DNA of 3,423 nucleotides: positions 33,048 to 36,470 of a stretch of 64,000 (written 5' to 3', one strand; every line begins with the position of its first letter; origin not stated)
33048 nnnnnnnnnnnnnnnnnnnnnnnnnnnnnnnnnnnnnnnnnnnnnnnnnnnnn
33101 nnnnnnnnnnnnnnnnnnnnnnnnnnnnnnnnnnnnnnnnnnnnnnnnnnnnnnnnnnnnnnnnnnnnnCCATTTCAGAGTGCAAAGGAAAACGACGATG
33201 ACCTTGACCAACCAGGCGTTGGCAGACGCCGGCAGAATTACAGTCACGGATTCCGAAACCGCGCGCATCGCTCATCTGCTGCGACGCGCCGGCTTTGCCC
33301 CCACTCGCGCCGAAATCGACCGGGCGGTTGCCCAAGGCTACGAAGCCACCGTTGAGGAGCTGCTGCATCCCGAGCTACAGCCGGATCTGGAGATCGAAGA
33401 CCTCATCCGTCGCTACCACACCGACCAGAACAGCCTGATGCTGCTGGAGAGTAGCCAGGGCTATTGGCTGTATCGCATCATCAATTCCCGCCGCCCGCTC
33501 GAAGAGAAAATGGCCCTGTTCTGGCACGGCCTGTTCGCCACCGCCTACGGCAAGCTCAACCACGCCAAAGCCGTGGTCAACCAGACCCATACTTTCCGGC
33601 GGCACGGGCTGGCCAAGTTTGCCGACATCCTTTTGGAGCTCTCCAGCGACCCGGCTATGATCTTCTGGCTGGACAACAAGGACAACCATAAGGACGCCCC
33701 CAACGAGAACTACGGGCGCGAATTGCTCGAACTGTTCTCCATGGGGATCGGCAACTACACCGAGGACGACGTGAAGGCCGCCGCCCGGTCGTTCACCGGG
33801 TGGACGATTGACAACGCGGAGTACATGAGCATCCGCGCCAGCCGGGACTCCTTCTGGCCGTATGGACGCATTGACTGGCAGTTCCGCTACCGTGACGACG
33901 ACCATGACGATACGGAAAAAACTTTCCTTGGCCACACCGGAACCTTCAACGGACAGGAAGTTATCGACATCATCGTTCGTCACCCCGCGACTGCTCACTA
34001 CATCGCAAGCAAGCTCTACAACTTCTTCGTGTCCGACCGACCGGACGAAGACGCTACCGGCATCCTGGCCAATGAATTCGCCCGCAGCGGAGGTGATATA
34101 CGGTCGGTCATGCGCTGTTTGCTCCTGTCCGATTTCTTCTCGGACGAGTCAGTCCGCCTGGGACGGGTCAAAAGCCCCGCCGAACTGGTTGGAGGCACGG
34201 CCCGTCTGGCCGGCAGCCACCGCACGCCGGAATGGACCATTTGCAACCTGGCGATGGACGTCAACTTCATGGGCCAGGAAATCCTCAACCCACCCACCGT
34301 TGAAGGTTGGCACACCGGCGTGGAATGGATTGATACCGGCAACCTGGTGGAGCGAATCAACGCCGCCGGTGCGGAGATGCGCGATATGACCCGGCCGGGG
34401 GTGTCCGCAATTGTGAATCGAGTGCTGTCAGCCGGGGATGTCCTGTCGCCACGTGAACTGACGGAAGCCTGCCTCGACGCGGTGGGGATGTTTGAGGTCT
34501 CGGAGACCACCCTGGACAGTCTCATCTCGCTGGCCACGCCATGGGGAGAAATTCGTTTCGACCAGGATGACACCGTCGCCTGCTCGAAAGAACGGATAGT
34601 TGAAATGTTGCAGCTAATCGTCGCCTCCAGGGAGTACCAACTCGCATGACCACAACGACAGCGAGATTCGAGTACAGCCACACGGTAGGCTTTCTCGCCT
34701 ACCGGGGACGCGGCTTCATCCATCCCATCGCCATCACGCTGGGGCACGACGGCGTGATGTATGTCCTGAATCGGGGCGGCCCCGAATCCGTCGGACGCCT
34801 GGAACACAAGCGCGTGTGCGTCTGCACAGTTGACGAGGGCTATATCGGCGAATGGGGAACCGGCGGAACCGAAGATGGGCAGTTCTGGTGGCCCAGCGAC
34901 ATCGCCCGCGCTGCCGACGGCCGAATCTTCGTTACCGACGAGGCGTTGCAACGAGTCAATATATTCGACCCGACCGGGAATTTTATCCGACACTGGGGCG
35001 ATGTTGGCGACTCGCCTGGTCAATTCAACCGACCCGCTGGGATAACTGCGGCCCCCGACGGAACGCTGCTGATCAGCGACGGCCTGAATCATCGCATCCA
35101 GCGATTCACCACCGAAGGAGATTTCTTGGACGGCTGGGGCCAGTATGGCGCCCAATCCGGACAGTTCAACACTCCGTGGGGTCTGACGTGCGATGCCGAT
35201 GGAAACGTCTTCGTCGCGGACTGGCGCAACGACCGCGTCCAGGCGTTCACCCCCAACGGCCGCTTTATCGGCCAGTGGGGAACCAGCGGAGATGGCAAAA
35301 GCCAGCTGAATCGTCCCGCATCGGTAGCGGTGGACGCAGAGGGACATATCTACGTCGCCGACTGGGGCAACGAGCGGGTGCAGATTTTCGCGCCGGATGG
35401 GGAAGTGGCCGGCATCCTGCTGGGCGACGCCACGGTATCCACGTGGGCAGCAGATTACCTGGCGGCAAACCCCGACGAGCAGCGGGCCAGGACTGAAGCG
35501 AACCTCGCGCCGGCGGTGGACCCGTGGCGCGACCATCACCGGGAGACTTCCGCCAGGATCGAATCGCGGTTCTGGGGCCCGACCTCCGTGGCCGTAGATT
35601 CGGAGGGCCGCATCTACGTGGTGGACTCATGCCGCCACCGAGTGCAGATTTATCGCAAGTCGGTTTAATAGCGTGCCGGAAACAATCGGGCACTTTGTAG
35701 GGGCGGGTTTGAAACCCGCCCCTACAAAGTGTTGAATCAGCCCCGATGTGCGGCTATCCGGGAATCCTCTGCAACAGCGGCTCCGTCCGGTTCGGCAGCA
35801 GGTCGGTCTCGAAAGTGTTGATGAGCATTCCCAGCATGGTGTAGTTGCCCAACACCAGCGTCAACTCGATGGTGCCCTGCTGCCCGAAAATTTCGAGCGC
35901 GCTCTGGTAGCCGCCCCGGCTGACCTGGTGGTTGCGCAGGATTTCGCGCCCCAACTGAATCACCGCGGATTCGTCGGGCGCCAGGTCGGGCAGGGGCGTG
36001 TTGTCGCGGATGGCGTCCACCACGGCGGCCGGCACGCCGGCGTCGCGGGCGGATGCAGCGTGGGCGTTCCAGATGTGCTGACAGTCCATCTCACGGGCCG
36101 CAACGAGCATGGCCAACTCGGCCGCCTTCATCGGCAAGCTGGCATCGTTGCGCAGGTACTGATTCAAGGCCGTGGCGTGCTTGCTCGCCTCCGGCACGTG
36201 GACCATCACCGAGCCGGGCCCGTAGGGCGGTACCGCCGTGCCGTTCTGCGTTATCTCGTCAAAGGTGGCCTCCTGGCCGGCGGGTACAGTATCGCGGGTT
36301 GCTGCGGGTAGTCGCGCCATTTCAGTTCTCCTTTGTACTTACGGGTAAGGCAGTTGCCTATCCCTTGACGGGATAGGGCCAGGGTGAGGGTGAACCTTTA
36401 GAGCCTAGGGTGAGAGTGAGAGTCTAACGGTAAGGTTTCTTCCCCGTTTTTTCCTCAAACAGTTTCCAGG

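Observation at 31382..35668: Tightly coupled five-gene cluster: Cys-motif-less B12/radical-SAM-like protein, two tiny membrane proteins, DUF1800 and a cytoplasmic NHL propeller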

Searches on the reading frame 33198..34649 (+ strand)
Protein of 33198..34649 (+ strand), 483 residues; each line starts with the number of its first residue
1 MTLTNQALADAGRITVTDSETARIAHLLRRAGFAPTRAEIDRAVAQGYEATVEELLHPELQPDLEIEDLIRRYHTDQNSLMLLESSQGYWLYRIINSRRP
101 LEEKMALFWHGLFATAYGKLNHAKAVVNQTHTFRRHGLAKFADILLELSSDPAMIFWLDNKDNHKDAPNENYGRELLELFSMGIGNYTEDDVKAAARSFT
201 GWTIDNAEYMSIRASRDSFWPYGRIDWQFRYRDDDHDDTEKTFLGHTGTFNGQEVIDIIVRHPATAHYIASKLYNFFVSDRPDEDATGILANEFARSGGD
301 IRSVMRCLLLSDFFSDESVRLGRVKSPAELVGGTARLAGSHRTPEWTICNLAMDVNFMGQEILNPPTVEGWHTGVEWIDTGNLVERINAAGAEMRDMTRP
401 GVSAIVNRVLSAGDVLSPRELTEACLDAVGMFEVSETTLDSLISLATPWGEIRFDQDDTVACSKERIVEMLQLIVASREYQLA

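Call 3: search_protein_families(library=pfam, proteins=[window:33198-34649:+], max_evalue=0.1)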
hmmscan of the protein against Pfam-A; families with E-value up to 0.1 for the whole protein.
window:33198-34649:+ (483 aa): 2 families
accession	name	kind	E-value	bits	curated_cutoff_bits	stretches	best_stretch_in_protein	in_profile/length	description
PF08811.16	DUF1800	-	6.3e-104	348.9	26.1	1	26-482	1-419/419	Protein of unknown function (DUF1800)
PF01479.30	S4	-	0.06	13.5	22.8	0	23-47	2-26/48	S4 domain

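Call 4: search_protein_families(library=ncbifam, proteins=[window:33198-34649:+], max_evalue=0.1)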
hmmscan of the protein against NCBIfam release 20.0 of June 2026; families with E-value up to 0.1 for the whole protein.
window:33198-34649:+ (483 aa): 0 families

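Call 36: find_homologous_proteins(query=window:33198-34649:+)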
Query window:33198-34649:+ (483 aa): 8000 proteins with E <= 0.001 among 8000 candidates; the best 120 are listed.
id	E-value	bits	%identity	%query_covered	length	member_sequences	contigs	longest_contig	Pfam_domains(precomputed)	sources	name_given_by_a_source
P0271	7.5e-298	1006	90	100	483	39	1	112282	PF08811.17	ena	-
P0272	2.9e-296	1001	90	100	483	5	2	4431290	PF08811.17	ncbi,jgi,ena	-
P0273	1.1e-293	992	89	100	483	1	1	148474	PF08811.17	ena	-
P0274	1.8e-292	988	89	100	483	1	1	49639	PF08811.17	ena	-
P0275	1.9e-290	982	88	100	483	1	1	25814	PF08811.17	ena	-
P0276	4.4e-288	974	86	100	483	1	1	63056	PF08811.17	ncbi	-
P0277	5.1e-288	974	86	100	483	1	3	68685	PF08811.17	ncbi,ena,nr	ncbi:MAG: DUF1800 domain-containing protein [Chloroflexi bacterium]|nr:DUF1800 domain-containing pro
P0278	1.5e-287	972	86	100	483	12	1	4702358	PF08811.17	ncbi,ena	-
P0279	2.6e-286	968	88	100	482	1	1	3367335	PF08811.17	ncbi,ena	-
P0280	5.6e-286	967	86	100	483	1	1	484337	PF08811.17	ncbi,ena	-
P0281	8.5e-286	966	86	100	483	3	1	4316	PF08811.17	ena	-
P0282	1.1e-285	966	85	100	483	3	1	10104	PF08811.17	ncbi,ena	-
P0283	1.1e-285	966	87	97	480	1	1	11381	PF08811.17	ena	-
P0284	1.5e-284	962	87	100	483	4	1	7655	PF08811.17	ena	-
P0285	3.0e-284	961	86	100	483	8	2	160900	PF08811.17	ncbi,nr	ncbi:MAG: DUF1800 domain-containing protein [Chloroflexi bacterium]|nr:DUF1800 domain-containing pro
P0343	1.5e-225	768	72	97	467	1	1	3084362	PF08811.17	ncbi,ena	-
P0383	2.2e-220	751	70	97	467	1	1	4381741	PF08811.17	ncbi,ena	-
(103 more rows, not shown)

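Call 38: find_encoding_contigs(protein=P0343, flank=10000, max_places=2)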
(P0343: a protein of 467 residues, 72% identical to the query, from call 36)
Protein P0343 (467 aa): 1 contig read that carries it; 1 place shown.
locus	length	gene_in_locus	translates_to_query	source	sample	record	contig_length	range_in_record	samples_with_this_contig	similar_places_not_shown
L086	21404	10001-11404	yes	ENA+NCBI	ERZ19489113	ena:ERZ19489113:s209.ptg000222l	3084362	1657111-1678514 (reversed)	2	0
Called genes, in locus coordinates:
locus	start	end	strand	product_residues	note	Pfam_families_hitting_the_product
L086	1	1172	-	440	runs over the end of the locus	PF00557:Peptidase_M24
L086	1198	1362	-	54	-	-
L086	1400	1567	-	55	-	-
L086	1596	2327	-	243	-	-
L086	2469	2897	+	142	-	PF01042:Ribonuc_L-PSP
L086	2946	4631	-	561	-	PF07969:Amidohydro_3, PF01979:Amidohydro_1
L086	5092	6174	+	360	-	PF00190:Cupin_1 (faint), PF12973:Cupin_7 (faint), PF02041:Auxin_BP (faint), PF07883:Cupin_2, PF02311:AraC_binding (faint), PF07883:Cupin_2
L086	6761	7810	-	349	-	PF02900:LigB (weak)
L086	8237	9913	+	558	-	PF02776:TPP_enzyme_N, PF00205:TPP_enzyme_M, PF02775:TPP_enzyme_C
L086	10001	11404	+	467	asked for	PF08811:DUF1800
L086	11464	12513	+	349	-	PF13449:Phytase-like (faint), PF25021:TEN_NHL (faint), PF08450:SGL (faint), PF17170:DUF5128 (faint), PF24684:Vgb_lyase (faint), PF01436:NHL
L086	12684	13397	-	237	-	PF02586:SRAP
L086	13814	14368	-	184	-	PF02627:CMD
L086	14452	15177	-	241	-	PF03737:RraA-like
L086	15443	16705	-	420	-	PF04069:OpuAC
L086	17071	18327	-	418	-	PF04069:OpuAC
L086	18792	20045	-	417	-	PF04069:OpuAC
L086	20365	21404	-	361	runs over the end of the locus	PF04069:OpuAC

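Call 39: find_encoding_contigs(protein=P0383, flank=10000, max_places=2)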
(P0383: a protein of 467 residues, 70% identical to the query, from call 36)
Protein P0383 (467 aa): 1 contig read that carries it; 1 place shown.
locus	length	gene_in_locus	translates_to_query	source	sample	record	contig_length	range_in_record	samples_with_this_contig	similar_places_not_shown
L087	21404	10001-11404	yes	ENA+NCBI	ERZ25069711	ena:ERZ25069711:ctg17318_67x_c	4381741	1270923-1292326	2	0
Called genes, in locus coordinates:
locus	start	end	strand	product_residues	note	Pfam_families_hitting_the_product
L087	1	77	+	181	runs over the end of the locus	PF01042:Ribonuc_L-PSP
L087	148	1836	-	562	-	PF07969:Amidohydro_3, PF01979:Amidohydro_1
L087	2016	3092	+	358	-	PF12973:Cupin_7 (faint), PF02041:Auxin_BP (faint), PF07883:Cupin_2, PF02311:AraC_binding (faint), PF07883:Cupin_2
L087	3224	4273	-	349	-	PF02900:LigB (weak)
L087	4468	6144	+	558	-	PF02776:TPP_enzyme_N, PF00205:TPP_enzyme_M, PF02775:TPP_enzyme_C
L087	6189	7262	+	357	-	PF01575:MaoC_dehydratas (faint), PF13452:FAS1_DH_region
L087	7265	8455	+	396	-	PF02515:CoA_transf_3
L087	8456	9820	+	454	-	PF02515:CoA_transf_3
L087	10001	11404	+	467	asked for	PF08811:DUF1800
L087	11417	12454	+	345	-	PF13449:Phytase-like (faint), PF25021:TEN_NHL (faint), PF08450:SGL (faint), PF17170:DUF5128 (faint), PF24684:Vgb_lyase (faint), PF01436:NHL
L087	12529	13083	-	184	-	PF02627:CMD (weak)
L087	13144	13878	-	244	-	PF03737:RraA-like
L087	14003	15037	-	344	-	PF04069:OpuAC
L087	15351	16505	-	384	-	PF04069:OpuAC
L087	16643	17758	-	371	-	PF00528:BPD_transp_1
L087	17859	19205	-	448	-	PF00005:ABC_tran, PF13304:AAA_21 (faint)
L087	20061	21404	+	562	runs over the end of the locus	PF00133:tRNA-synt_1, PF01406:tRNA-synt_1e (faint), PF09334:tRNA-synt_1g, PF08264:Anticodon_1 (weak), PF19303:Anticodon_3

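Call 59: predict_structure(alignment_id=A2)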
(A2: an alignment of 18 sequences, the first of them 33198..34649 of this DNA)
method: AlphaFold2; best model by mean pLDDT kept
length: 483 residues; sequences in the alignment: 18
mean_pLDDT: 67.5   pTM: 0.73
mean pLDDT of the five models: 67.5, 66.1, 65.4, 64.1, 63.3
residues with pLDDT >= 90: 83; 70-90: 177; 50-70: 94; < 50: 129
segments of 3 or more residues with pLDDT < 50: 1-10, 64-98, 118-121, 160-163, 202-230, 338-383
pLDDT, mean of each block of 10 residues (from residue 1): 33 75 86 74 93 86 46 34 37 48 75 56 60 81 82 57 53 71 71 72 43 36 39 64 82 85 89 84 92 95 95 84 59 52 42 32 28 37 53 74 86 93 90 86 92 78 85 78 61
secondary structure, 60 per line:
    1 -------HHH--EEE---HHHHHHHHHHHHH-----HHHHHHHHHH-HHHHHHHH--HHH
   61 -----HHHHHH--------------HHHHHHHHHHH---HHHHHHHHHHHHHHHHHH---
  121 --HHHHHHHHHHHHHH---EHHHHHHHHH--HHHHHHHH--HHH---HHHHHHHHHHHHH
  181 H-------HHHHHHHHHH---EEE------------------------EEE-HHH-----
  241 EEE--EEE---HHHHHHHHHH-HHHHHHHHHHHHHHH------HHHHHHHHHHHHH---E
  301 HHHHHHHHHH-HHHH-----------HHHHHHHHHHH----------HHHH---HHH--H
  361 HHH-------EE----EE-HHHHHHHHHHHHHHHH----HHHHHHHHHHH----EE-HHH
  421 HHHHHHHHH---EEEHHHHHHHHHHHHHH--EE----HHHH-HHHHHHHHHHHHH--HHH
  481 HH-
elements in order: E13-15 H19-31 H37-46 H48-55 H66-71 H86-96 H100-117 H123-136 H141-149 H152-159 H168-181 H189-198 E202-204 E229-231 E241-243 E246-248 H252-261 H263-277 H284-296 H301-310 H312-315 H327-337 H348-351 H360-363 H380-395 H400-410 H418-429 E433-435 H436-449 H458-461 H463-475 H478-482

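Call 61: search_solved_structures(query=A2, max_evalue=1)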
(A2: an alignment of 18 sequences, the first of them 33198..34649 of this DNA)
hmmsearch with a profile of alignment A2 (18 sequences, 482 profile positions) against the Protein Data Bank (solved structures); distinct sequences matched with E-value up to 1: 0.

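Call 63: fold_search(model_id=the predicted structure, library=pdb)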
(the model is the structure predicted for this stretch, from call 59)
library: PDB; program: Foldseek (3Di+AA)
matches with E <= 10: 108; with E <= 0.001: 0
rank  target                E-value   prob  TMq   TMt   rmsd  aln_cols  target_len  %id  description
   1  8jf1                  7.8e-01  0.02  0.08  0.08  25.0       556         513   11  Human sodium-dependent vitamin C transporter 1 in an apo occluded state (released 2024-05-22)
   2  6fak_A                8.2e-01  0.07  0.12  0.11  26.6       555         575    9  Human afamin orthorhombic crystal form by controlled hydration (released 2019-01-02)
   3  6m58_B                1.4e+00  0.04  0.12  0.12  26.7       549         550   11  Crystal structure of a complex between human serum albumin and the antibody Fab SL335 (released 2020-04-29)
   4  5bz2                  1.5e+00  0.04  0.10  0.12  24.4       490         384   11  CRYSTAL STRUCTURE OF THE SODIUM PROTON ANTIPORTER NAPA IN INWARD-FACING CONFORMATION (released 2016-01-20)
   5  9qch                  1.7e+00  0.02  0.10  0.09  28.2       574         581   10  Complex of Ovine Serum Albumin with Cephalosporin C (released 2026-02-04)
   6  5qsm_A                1.8e+00  0.05  0.13  0.14  25.2       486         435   12  PanDDA analysis group deposition -- Crystal Structure of human STAG1 in complex with Z57261895 (released 2019-08-21)
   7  6vbe_A                1.9e+00  0.03  0.11  0.11  25.9       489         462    8  Crystal structure of recombinant mutant H180R of human fumarase (released 2020-12-23)
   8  6qs9_A                2.0e+00  0.02  0.09  0.08  27.4       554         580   10  Bovine Serum Albumin in complex with Ketoprofen (released 2019-09-11)
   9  6l85_B                2.1e+00  0.03  0.09  0.10  26.1       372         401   13  The sodium-dependent phosphate transporter (released 2020-09-16)
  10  3e04_C                2.2e+00  0.05  0.13  0.15  23.1       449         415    9  Crystal structure of human fumarate hydratase (released 2008-08-12)
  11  9hny_FP               2.3e+00  0.06  0.12  0.17  20.1       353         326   11  Mitoribosomal small subunit in complex with Mettl15 and Mettl17 (released 2025-03-26)
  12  1tr2_B                2.3e+00  0.04  0.15  0.09  23.2       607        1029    9  Crystal structure of human full-length vinculin (residues 1-1066) (released 2005-11-15)
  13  5x52_A                2.5e+00  0.02  0.09  0.08  26.9       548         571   11  Human serum albumin complexed with octanoate and N-acetyl-L-methionine (released 2017-05-17)
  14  4k71_D                2.6e+00  0.03  0.12  0.10  26.5       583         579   10  Crystal structure of a high affinity Human Serum Albumin variant bound to the Neonatal Fc Receptor (released 2013-10-23)
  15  3gi9_C                2.6e+00  0.02  0.11  0.12  25.0       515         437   10  Crystal Structure of ApcT Transporter Bound to 7F11 Monoclonal Fab Fragment (released 2009-08-18)
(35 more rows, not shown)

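Call 74: search_protein_families(library=padloc, proteins=[window:33198-34649:+], max_evalue=0.01)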
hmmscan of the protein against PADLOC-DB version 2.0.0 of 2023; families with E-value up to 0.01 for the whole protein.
window:33198-34649:+ (483 aa): 0 families

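Call 75: search_protein_families(library=phrogs, proteins=[window:33198-34649:+], max_evalue=0.01)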
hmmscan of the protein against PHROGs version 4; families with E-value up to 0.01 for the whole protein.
window:33198-34649:+ (483 aa): 0 families

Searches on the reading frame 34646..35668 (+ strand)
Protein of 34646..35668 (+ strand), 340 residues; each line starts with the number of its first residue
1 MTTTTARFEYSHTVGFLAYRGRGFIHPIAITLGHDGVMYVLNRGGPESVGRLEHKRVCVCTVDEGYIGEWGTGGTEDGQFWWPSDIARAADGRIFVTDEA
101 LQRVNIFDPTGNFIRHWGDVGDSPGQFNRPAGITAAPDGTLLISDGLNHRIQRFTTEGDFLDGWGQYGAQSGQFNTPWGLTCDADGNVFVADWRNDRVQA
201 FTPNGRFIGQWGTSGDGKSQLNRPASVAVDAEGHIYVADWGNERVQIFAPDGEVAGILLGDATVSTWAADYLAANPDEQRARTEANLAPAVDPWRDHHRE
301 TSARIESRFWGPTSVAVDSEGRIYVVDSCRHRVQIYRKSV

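Call 3: search_protein_families(library=pfam, proteins=[window:34646-35668:+], max_evalue=0.1)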
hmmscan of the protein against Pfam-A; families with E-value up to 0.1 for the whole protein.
window:34646-35668:+ (340 aa): 13 families
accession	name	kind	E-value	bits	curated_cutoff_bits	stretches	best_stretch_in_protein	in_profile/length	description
PF01436.27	NHL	-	9.7e-40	133.1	20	5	309-336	1-28/28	NHL repeat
PF08450.18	SGL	-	5.6e-17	62.6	26.3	2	84-211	89-220/246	SMP-30/Gluconolactonase/LRE-like region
PF25021.1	TEN_NHL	-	4.2e-14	52.7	27.1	1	218-246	326-354/357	Teneurin NHL domain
PF17170.10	DUF5128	-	1.3e-11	44.7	22.9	2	89-156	51-119/321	6-bladed beta-propeller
PF24684.1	Vgb_lyase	-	1.1e-10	41.3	50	1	83-256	99-257/290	Virginiamycin B lyase family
PF02393.21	US22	-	2.5e-07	31.2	35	0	213-250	69-107/124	US22 like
PF13449.12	Phytase-like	-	2.1e-06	28.3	27.6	0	86-117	73-104/284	Esterase-like activity of phytase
PF06739.17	SBBP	-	2.3e-05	24.7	20.5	0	312-326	15-29/38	Beta-propeller repeat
PF14433.11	SUKH-3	-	0.00019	22.1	23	0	223-242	109-128/146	SUKH-3 immunity protein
PF20067.5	SSL_N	-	0.0002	21.6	18.9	0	311-325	22-36/46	Strictosidine synthase-like, N-terminal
PF23500.1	DUF7133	-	0.00033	20.5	27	0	165-199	180-212/385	Domain of unknown function (DUF7133)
PF07494.17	Reg_prop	-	0.00097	19.5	20.4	0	175-192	5-22/24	Two component regulator propeller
PF01731.26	Arylesterase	-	0.098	13.3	21.3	0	307-339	51-84/86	Arylesterase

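Call 4: search_protein_families(library=ncbifam, proteins=[window:34646-35668:+], max_evalue=0.1)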
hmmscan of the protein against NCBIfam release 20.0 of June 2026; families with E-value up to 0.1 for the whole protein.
window:34646-35668:+ (340 aa): 7 families
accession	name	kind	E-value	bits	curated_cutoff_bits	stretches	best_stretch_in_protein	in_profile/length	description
NF035926.1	scyF_NHL_VPEP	equivalog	6.3e-47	160.5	350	3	165-256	189-281/376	scytonemin biosynthesis PEP-CTERM protein ScyF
NF033206.1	ScyE_fam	subfamily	6.6e-12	45.6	80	1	173-254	251-329/333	ScyD/ScyE family protein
TIGR02604.1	Piru_Ver_Nterm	subfamily_domain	1.5e-08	34.5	122.2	0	218-246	317-345/367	PVC-type heme-binding CxxCH protein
NF047780.1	LIC12708_fam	subfamily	2.3e-07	30.1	150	1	205-330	40-140/391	LIC_12708 family protein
NF000096.1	stregra_B_VgbB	exception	0.0015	17.8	600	1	122-247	135-250/295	streptogramin B lyase Vgb(B)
TIGR02276.1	beta_rpt_yvtn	repeat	0.057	13.4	27.85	0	232-245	3-16/42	beta-propeller repeat protein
NF053768.1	CIS12_fam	equivalog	0.066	11.9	860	0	296-331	74-189/715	CIS12 family contractile injection system protein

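Call 62: search_solved_structures(query=window:34646-35668:+, max_evalue=0.001)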
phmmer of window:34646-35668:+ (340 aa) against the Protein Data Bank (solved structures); distinct sequences matched with E-value up to 0.001: 50.
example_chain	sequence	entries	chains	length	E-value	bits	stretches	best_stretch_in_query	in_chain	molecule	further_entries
6fpt_A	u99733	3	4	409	5.3e-64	220.1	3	71-258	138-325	E3 ubiquitin-protein ligase TRIM71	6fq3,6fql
8j72_A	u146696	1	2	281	3.5e-62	214.2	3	103-258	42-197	E3 ubiquitin-protein ligase TRIM71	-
7qrx_A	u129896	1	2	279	5e-61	210.3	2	70-259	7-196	E3 ubiquitin-protein ligase TRIM71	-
9jur_A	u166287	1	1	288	5.1e-61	210.3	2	70-258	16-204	E3 ubiquitin-protein ligase TRIM71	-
6d69_A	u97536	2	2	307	5.7e-61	210.2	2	69-256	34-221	NHL Repeat Region of D. melanogaster Thin | Thin, isoform D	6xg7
7b2r_A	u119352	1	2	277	2.5e-53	185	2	77-246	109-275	Tripartite motif-containing protein 2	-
7qrv_A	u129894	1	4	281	6.1e-44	154.1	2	78-248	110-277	Tripartite motif-containing protein 2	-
7b96_A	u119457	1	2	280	1e-43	153.4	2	78-248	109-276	Isoform 2 of Tripartite motif-containing protein 2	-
7qrw_A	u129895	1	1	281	5.4e-43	151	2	78-244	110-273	Isoform 4 of Tripartite motif-containing protein 3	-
3wwa_A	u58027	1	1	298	9.3e-28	100.9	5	174-250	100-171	Pizza7H protein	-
6f0t_A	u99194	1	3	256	3.8e-27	98.9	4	174-250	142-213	Pizza6-SFW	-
3ww9_A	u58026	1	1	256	1.3e-26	97.1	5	174-250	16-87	pizza6 protein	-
6qsd_A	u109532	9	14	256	1.8e-26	96.7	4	174-250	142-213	Pizza6S | Pizza6-S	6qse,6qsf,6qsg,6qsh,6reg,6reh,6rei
6f0s_A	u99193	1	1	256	2.1e-26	96.4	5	174-250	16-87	Pizza6-SYW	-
6rej_A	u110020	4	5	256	4.4e-26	95.4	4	174-250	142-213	Pizza6-SH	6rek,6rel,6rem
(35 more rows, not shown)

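Call 74: search_protein_families(library=padloc, proteins=[window:34646-35668:+], max_evalue=0.01)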
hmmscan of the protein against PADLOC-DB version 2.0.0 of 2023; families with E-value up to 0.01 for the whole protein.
window:34646-35668:+ (340 aa): 1 family
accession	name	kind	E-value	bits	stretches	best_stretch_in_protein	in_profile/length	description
PDLC04043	PD-T4-6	-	0.00083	16.5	0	176-265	362-442/452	-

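Call 75: search_protein_families(library=phrogs, proteins=[window:34646-35668:+], max_evalue=0.01)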
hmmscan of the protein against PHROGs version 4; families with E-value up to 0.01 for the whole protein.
window:34646-35668:+ (340 aa): 1 family
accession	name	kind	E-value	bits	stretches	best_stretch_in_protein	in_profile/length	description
phrog_28356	-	unknown function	2.1e-05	25.2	0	182-204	93-115/142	-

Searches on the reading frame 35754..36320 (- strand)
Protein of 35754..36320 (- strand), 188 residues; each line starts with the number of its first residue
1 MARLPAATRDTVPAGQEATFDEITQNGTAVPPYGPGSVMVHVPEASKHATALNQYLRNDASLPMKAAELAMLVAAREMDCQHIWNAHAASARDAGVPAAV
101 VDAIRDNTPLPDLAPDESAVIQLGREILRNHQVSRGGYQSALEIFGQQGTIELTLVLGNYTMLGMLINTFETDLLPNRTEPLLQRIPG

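Call 19: search_protein_families(library=pfam, proteins=[window:35754-36320:-], max_evalue=0.001)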
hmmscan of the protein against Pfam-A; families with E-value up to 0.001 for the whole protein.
window:35754-36320:- (188 aa): 1 family
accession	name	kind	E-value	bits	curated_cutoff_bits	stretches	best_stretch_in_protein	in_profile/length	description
PF02627.25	CMD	-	5.8e-06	26.6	23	1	43-106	1-64/84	Carboxymuconolactone decarboxylase family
